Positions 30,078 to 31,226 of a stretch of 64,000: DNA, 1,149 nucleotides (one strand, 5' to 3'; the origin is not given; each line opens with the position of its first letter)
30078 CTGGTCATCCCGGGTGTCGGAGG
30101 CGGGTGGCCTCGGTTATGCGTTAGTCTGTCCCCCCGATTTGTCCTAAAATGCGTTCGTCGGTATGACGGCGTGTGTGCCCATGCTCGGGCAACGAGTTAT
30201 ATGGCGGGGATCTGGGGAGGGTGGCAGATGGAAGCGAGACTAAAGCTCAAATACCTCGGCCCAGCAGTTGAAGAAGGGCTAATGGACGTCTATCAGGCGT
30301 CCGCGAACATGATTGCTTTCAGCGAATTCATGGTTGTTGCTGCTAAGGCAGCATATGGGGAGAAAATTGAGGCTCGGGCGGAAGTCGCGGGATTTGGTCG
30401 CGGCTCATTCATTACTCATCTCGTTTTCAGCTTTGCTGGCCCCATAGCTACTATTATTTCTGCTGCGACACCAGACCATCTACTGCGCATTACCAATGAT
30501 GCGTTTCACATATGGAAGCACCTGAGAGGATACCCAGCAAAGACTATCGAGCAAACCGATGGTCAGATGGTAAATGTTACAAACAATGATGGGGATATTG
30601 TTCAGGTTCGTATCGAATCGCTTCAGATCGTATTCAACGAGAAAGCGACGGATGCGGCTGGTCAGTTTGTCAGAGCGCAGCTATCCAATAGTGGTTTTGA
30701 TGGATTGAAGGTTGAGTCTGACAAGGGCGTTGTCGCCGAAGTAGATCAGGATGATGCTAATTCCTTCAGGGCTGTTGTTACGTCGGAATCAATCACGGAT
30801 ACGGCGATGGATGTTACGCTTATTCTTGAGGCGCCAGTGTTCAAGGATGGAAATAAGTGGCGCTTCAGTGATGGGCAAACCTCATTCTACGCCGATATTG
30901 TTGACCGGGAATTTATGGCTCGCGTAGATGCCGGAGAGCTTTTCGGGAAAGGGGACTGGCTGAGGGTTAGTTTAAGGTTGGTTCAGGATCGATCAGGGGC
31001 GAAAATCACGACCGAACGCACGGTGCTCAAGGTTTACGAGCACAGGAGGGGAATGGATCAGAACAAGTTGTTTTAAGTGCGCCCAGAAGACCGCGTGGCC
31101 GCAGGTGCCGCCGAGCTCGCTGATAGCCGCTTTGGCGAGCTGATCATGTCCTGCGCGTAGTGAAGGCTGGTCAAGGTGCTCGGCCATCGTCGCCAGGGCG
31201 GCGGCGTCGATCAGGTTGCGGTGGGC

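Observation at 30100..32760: Lower-GC three-gene cargo cassette at the attR end of the satellite: candidate novel anti-phage / abortive-infection system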

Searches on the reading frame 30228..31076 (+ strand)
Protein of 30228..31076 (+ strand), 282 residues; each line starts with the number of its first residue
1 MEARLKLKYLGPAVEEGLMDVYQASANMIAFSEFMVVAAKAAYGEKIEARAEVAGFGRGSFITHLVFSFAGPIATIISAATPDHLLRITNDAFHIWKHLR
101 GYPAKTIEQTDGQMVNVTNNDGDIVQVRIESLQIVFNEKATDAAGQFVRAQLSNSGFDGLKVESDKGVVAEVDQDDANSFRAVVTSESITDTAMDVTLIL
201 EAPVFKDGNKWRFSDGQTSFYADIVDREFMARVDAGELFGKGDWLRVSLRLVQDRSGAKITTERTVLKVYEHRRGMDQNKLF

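Call 3: search_protein_families(library=pfam, proteins=[window:30228-31076:+], max_evalue=1)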
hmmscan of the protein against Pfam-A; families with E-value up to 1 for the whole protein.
window:30228-31076:+ (282 aa): 2 families
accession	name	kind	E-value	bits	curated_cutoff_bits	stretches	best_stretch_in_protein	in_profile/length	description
PF01938.26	TRAM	-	0.031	14.6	21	1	110-130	25-49/61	TRAM domain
PF22639.1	Gp18_dom_I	-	0.085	13.3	27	0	102-142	25-63/93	Tail sheath protein Gp18-like domain I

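Call 4: search_protein_families(library=padloc, proteins=[window:30228-31076:+], max_evalue=1)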
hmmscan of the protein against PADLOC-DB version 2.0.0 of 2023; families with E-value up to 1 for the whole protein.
window:30228-31076:+ (282 aa): 1 family
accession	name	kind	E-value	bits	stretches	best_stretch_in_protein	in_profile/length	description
PDLC05015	PDC-S42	-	8.2e-47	158.1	1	2-281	3-298/302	-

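Call 7: search_protein_families(library=ncbifam, proteins=[window:30228-31076:+], max_evalue=1)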
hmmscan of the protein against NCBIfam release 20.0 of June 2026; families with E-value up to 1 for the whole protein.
window:30228-31076:+ (282 aa): 1 family
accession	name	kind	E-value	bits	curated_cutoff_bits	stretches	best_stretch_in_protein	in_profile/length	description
NF053583.1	LAPAL_fam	equivalog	7.6e-58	196.2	60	1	6-274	2-292/292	LAPAL motif-containing putative phage structural protein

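Call 8: search_protein_families(library=phrogs, proteins=[window:30228-31076:+], max_evalue=1)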
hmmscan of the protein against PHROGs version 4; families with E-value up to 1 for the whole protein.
window:30228-31076:+ (282 aa): 3 families
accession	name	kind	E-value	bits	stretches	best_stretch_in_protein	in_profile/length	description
phrog_3243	-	unknown function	5.8e-43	148.2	1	4-281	11-293/293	-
phrog_13337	-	unknown function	0.00086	19.7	1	4-72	8-84/275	-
phrog_20639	-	unknown function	0.016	16.3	1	105-183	87-164/179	-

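Call 15: find_homologous_proteins(query=window:30228-31076:+)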
Query window:30228-31076:+ (282 aa): 257 proteins with E <= 0.001 among 1897 candidates; the best 120 are listed.
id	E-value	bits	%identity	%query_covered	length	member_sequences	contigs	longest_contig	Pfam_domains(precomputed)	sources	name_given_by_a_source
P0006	7.2e-181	617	100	100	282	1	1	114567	-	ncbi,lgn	-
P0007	2.3e-115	403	65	100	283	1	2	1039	-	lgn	-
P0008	3.4e-115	402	64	100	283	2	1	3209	-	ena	-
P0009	3.7e-112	392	63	99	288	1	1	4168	-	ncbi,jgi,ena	-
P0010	7.9e-112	391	63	100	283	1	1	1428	-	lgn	-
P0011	2.0e-110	386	61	100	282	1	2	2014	-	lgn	-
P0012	5.9e-109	382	62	100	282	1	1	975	-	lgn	-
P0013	2.2e-108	380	65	93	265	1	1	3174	-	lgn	-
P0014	1.3e-107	377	60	100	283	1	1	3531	-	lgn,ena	-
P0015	1.5e-107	377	60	100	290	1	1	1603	-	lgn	-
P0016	2.1e-106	373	60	100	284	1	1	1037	-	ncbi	-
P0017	3.2e-104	366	58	100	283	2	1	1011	-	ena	-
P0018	9.2e-104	365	58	100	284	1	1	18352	-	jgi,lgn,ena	-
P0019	5.9e-103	362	58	100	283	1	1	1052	-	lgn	-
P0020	6.9e-103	362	58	100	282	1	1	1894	-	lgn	-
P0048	8.2e-92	325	54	100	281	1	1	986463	-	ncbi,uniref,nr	ncbi:hypothetical protein [Aromatoleum buckelii]|uniref:Uncharacterized protein n=1 Tax=Aromatoleum 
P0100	1.0e-84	302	51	100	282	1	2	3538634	-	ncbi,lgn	ncbi:hypothetical protein [Cupriavidus campinensis]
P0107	1.5e-83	298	50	100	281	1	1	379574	-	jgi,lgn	jgi:hypothetical protein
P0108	1.9e-83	298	49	100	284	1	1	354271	-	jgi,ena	-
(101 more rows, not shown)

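Call 31: predict_structure(alignment_id=A2)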
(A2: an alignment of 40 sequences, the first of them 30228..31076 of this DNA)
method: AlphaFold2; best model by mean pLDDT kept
length: 282 residues; sequences in the alignment: 40
mean_pLDDT: 83.9   pTM: 0.64
mean pLDDT of the five models: 83.9, 82.3, 80.8, 79.8, 79.6
residues with pLDDT >= 90: 118; 70-90: 126; 50-70: 32; < 50: 6
segments of 3 or more residues with pLDDT < 50: 278-282
pLDDT, mean of each block of 10 residues (from residue 1): 90 85 88 91 78 83 81 58 89 95 82 84 91 88 93 90 94 93 66 89 64 88 91 87 92 66 90 70 45
secondary structure, 60 per line:
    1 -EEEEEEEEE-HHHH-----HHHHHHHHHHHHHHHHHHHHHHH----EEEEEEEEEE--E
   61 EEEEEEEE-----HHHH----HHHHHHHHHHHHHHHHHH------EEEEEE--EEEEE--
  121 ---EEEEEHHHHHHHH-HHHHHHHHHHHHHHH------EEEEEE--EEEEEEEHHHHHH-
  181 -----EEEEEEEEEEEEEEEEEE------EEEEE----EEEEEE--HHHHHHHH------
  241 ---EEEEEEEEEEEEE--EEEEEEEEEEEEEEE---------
elements in order: E2-10 H12-15 H21-43 E48-57 E60-68 H74-77 H82-99 E106-111 E114-118 E124-128 H129-136 H138-152 E159-164 E167-173 H174-179 E186-203 E210-214 E219-224 H227-234 E244-256 E259-273

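Call 34: find_related_loci(query=A2, collection=genome_contigs, flank=10000)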
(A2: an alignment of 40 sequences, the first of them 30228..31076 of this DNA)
Query A2 (282 aa) in genome_contigs; peptide patterns used: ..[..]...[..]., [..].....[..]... (x = any residue, [..] = any of these).
351 stretches matched a pattern; 119 encode a relative of the query (tblastn E <= 1e-3); the best 80 are kept; 80 distinct loci.
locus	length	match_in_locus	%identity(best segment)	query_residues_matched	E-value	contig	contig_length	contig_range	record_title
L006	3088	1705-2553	57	1-282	4e-107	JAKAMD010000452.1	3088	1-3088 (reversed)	MAG: Proteobacteria bacterium isolate WY5.bin155 NODE_74997_length_3088_cov_1.043904, whole genome shotgun sequence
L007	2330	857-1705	57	1-282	5e-109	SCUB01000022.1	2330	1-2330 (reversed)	MAG: Xanthobacteraceae bacterium isolate FW602_bin.18 FW602_bin.18-113019, whole genome shotgun sequence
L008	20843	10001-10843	54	1-282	8e-101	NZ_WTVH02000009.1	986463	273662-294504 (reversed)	Aromatoleum buckelii strain U120 2, whole genome shotgun sequence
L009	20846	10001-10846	53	1-281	4e-96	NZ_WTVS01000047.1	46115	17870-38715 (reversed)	Aromatoleum toluolicum strain T NODE_47_length_46115_cov_22.9051, whole genome shotgun sequence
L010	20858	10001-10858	52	1-282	6e-93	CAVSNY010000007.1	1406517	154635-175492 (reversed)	MAG: uncultured Gammaproteobacteria bacterium isolate MFD03066.bin.1.24 genome assembly, contig: contig_26750, whole gen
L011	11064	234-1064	53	1-273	8e-93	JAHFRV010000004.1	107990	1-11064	MAG: Gammaproteobacteria bacterium isolate nzgw582 NODE_34_length_107991_cov_4.889117, whole genome shotgun sequence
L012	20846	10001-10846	50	1-282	1e-87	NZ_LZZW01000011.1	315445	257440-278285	Variovorax sp. UMC13 VC13_contig000011, whole genome shotgun sequence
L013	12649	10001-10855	47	1-282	1e-83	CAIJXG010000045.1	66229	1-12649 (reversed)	MAG: uncultured proteobacterium isolate Kiruna_bin-02063 genome assembly, contig: bin-02063:045/141, whole genome shotgu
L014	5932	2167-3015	47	1-282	4e-83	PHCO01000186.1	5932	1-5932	MAG: Betaproteobacteria bacterium HGW-Betaproteobacteria-18 08E140C01_scaffold_7600, whole genome shotgun sequence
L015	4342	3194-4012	46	1-272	5e-79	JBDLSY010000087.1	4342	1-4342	MAG: Pseudomonadota bacterium isolate kuparukriver_2019_sw_WHONDRS-S19S_0047_B_bin.18 scaffold_425641, whole genome shot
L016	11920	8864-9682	46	1-272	3e-78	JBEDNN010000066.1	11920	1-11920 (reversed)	MAG: Pseudomonadota bacterium isolate NASQAN2015_114_B_bin.1 scaffold_242930, whole genome shotgun sequence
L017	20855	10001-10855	44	1-282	2e-67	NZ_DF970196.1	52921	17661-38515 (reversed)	Mizugakiibacter sediminis strain skMP5, whole genome shotgun sequence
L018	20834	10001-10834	38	7-281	1e-61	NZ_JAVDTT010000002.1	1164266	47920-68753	Pseudoxanthomonas sacheonensis strain BE107 Ga0454513_02, whole genome shotgun sequence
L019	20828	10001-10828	38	7-281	8e-61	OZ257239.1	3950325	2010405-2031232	MAG: Lysobacterales bacterium isolate b2699e1f-069b-4513-b9ab-960a63940dd7 genome assembly, chromosome: 1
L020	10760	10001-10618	44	1-207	3e-56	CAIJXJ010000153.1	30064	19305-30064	MAG: uncultured Methylobacillus sp. isolate A14_bin-1995 genome assembly, contig: bin-1995:153/315, whole genome shotgun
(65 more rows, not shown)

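Call 38: find_encoding_contigs(protein=P0048, flank=10000, max_places=1)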
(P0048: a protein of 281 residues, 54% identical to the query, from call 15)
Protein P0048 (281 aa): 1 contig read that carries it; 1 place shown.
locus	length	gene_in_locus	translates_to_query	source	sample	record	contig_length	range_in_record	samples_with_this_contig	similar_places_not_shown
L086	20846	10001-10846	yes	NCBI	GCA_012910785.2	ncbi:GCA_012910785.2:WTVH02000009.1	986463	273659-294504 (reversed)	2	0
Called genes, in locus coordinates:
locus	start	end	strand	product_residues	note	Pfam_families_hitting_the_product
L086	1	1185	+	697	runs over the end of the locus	PF00669:Flagellin_N, PF07196:Flagellin_IN (faint), PF00700:Flagellin_C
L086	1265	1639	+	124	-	PF03646:FlaG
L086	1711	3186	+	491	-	PF02465:FliD_N, PF07195:FliD_C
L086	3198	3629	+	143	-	PF02561:FliS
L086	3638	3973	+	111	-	PF05400:FliT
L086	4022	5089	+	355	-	PF02120:Flg_hook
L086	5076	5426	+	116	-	PF01312:Bac_export_2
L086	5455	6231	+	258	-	PF07317:PilZN, PF07238:PilZ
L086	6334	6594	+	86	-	PF19891:DUF6364 (weak)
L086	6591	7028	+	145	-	PF01850:PIN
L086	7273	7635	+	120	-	-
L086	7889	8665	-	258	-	-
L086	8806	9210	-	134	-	-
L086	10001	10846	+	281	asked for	-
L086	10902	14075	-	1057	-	PF04313:HSDR_N, PF04851:ResIII, PF18766:SWI2_SNF2, PF22679:T1R_D3-like, PF11867:T1RH-like_C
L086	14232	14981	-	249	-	-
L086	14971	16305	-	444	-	PF01420:Methylase_S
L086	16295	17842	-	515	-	PF12161:HsdM_N, PF02384:N6_Mtase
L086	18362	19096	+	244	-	PF01223:Endonuclease_NS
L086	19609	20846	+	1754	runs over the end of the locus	-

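Call 39: find_encoding_contigs(protein=P0100, flank=10000, max_places=1)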
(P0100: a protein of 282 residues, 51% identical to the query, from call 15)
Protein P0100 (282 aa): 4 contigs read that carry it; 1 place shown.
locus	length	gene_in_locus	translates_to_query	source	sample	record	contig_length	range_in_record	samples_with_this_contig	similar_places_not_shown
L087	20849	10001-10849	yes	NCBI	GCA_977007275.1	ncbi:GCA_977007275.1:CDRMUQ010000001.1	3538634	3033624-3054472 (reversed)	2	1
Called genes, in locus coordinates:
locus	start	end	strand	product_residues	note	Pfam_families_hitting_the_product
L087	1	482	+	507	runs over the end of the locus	PF00171:Aldedh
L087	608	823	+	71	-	-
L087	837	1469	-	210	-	PF02441:Flavoprotein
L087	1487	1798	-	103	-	PF00462:Glutaredoxin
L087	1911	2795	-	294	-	PF17827:PrmC_N, PF05175:MTS, PF13489:Methyltransf_23 (faint), PF06325:PrmA, PF13847:Methyltransf_31, PF08242:Methyltransf_12 (faint), PF13649:Methyltransf_25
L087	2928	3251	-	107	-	-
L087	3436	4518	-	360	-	PF03462:PCRF, PF00472:RF-1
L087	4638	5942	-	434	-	PF05201:GlutR_N, PF01488:Shikimate_DH, PF03435:Sacchrp_dh_NADP (faint), PF00745:GlutR_dimer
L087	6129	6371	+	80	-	-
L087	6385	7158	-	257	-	PF01048:PNP_UDP_1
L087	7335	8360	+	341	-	PF09925:DUF2157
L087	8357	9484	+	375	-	PF14351:DUF4401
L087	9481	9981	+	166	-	PF14345:GDYXXLXY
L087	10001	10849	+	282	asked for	-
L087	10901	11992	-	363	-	PF01926:MMR_HSR1, PF02421:FeoB_N, PF06071:YchF-GTPase_C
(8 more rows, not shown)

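Call 40: find_encoding_contigs(protein=P0107, flank=10000, max_places=1)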
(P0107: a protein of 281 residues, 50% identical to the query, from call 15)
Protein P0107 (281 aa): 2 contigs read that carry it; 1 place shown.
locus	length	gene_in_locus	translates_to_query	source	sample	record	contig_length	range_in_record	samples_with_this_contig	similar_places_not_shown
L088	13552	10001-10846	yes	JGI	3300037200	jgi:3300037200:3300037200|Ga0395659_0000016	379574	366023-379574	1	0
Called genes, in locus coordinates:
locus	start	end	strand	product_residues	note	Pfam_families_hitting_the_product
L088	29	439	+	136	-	-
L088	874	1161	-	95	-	-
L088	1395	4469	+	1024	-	PF04851:ResIII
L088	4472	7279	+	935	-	PF01555:N6_N4_Mtase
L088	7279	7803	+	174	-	-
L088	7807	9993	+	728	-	PF00580:UvrD-helicase, PF13245:AAA_19, PF13538:UvrD_C_2 (faint), PF13361:UvrD_C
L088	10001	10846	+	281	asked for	-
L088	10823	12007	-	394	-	-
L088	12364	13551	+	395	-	PF13356:Arm-DNA-bind_3, PF22022:Phage_int_M, PF00589:Phage_integrase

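Call 62: search_dna_similar(query=window:30228-31076:+, collection=phages, mode=protein, max_rows=25)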
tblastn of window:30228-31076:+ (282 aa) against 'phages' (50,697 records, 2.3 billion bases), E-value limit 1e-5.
Records with a match: 6; places in all: 6; records where one place covers at least 80% of the query: 6.
Best place of each record, by identity: <60% 6.
By first word of the organism name: Lactobacillus 2; Bifidobacterium 2; Listeria 2.
By host as written in the record: Listeria monocytogenes 2; Lactobacillus casei ATCC 393 1; Lactobacillus casei 1; Bifidobacterium thermophilum MBT94004 1; Bifidobacterium thermophilum 94004 1.
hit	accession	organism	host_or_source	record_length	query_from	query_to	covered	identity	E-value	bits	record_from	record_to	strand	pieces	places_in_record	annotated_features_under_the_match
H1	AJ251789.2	Lactobacillus phage A2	Lactobacillus casei ATCC 393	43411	5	281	98%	26.0%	7e-8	59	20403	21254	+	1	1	hypothetical protein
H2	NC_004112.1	Lactobacillus phage A2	Lactobacillus casei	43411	5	281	98%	26.0%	7e-8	59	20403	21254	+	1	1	hypothetical protein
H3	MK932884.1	Bifidobacterium phage PMBT6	Bifidobacterium thermophilum MBT94004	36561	5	282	99%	24.8%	1e-6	56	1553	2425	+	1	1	hypothetical protein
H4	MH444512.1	Bifidobacterium phage PMBT6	Bifidobacterium thermophilum 94004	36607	5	282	99%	24.8%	1e-6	56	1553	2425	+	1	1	hypothetical protein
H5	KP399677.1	Listeria phage vB_LmoS_188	Listeria monocytogenes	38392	7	278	96%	24.3%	7e-14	77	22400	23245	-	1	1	hypothetical protein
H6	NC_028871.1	Listeria phage vB_LmoS_188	Listeria monocytogenes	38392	7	278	96%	24.3%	7e-14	77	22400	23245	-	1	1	hypothetical protein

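Call 65: get_annotated_region(hit=H2, flank=5000)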
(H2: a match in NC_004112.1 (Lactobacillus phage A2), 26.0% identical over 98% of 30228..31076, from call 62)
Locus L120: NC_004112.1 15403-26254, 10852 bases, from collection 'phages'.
description: Lactobacillus phage A2, complete genome.
organism: Lactobacillus phage A2 (NCBI taxid 51369)
taxonomy: Viruses; Duplodnaviria; Heunggongvirae; Uroviricota; Caudoviricetes; Ashduovirus; Ashduovirus A2
host: Lactobacillus casei; source: -; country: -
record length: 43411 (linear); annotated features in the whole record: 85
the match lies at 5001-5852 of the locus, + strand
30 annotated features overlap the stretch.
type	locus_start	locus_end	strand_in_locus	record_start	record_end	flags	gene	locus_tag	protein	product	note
CDS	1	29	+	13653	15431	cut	-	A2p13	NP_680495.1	distal tail protein Dit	ORF13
CDS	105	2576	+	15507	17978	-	-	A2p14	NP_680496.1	tail fiber protein and host specificity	ORF14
CDS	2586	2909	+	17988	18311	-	-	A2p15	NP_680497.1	hypothetical protein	ORF15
CDS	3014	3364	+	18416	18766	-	-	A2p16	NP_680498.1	hypothetical protein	ORF16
CDS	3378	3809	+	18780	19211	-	-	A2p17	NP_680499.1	holin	ORF17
CDS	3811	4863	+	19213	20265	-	-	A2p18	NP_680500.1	endolysin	ORF18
CDS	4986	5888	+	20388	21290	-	-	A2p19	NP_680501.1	hypothetical protein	ORF19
regulatory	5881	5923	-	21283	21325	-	int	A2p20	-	terminator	-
CDS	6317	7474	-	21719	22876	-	int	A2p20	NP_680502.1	integrase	mediates prophage integration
regulatory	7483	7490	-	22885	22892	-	int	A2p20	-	ribosome_binding_site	-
CDS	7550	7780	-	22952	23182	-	xis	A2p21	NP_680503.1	putative excisionase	-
CDS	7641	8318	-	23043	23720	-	-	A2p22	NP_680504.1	outer membrane protein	ORF22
regulatory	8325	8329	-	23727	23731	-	-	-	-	ribosome_binding_site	ORF22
regulatory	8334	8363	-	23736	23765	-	cI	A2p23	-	terminator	-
CDS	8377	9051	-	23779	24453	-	cI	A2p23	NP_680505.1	transcriptional repressor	repressor of the lytic cycle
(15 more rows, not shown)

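Call 66: get_annotated_region(hit=H6, flank=5000)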
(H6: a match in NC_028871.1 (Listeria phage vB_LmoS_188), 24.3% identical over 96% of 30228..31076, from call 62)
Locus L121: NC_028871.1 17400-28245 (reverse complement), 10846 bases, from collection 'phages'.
description: Listeria phage vB_LmoS_188, complete genome.
organism: Listeria phage vB_LmoS_188 (NCBI taxid 1591072)
taxonomy: Viruses; Duplodnaviria; Heunggongvirae; Uroviricota; Caudoviricetes
host: Listeria monocytogenes; source: -; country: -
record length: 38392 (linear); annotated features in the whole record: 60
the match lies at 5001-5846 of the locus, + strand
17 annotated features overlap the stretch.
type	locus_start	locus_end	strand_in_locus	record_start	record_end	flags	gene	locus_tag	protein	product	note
CDS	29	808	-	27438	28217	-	-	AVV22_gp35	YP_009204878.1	anti-repressor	Phage antirepressor protein / Antirepressor Gp37; ORF35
CDS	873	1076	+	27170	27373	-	-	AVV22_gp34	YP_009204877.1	hypothetical protein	Hypothetical protein M642_09745; ORF34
CDS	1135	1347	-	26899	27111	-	-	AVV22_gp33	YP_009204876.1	helix-turn-helix domain-containing protein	ORF33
CDS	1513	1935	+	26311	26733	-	-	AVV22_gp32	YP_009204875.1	transcriptional regulator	ORF32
CDS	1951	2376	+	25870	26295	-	-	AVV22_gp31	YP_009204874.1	metallo-protease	ORF31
CDS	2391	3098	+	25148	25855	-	-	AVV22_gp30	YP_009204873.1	hypothetical protein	ORF30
CDS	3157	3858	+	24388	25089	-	-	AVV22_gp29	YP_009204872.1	hypothetical protein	ORF29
CDS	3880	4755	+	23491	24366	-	-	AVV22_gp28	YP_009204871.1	putative superinfection immunity protein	Phage-associated Helicase; ORF28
CDS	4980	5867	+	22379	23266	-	-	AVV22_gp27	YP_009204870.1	hypothetical protein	Hypothetical protein M641_00185; ORF27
CDS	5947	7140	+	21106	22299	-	-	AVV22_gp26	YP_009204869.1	integrase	ORF26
CDS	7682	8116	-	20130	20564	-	-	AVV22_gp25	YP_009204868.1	hypothetical protein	Gp26; ORF25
CDS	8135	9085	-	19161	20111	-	-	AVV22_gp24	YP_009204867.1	endolysin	ORF24; Phage lysin, N-acetylmuramoyl-L-alanine Amidase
CDS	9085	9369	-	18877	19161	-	-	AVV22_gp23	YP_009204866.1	holin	Holin, phage phi LC3 family; ORF23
CDS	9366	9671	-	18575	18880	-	-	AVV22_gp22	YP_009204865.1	hypothetical protein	Gp18; ORF22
CDS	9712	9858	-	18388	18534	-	-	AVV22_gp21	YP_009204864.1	XkdX family protein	Holin-associated Gp17 protein; ORF21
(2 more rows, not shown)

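Call 76: search_protein_families(library=padloc, alignment_id=A6, max_evalue=0.00001)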
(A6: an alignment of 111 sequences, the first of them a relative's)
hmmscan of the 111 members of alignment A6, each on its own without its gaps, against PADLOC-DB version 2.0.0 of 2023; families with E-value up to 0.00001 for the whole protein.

A. member 1, L006:5-1408:+ (467 aa): 0 families

B. families by the number of members that match (of 111 scanned): 109 families (the first 25 are shown)
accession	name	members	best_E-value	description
PDLC04134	mad2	2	1.6e-43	mads_2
PDLC03040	REase_I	1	0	Type I restriction enzyme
PDLC02957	RT-DUF3800_VII-A1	1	5.6e-196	single gene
PDLC02958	RT-DUF3800_VII-A1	1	6.6e-196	single gene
PDLC03030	MTase_I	1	2.7e-110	Type I methyltransferase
PDLC03041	REase_I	1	1.7e-72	Type I restriction enzyme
PDLC03318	MTase_II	1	2.7e-70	Type II methyltransferase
PDLC03018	MTase_I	1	3.3e-69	Type I methyltransferase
PDLC03044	REase_I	1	4.2e-68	Type I restriction enzyme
PDLC03048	REase_I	1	1.4e-58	Type I restriction enzyme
PDLC03218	MTase_II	1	3.9e-58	Type II methyltransferase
PDLC02953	RT_VII-A2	1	5.5e-58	-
PDLC02954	RT_VIII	1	7.2e-58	-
PDLC02943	RT_III-A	1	2.3e-56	-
PDLC03034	MTase_I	1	4.8e-54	Type I methyltransferase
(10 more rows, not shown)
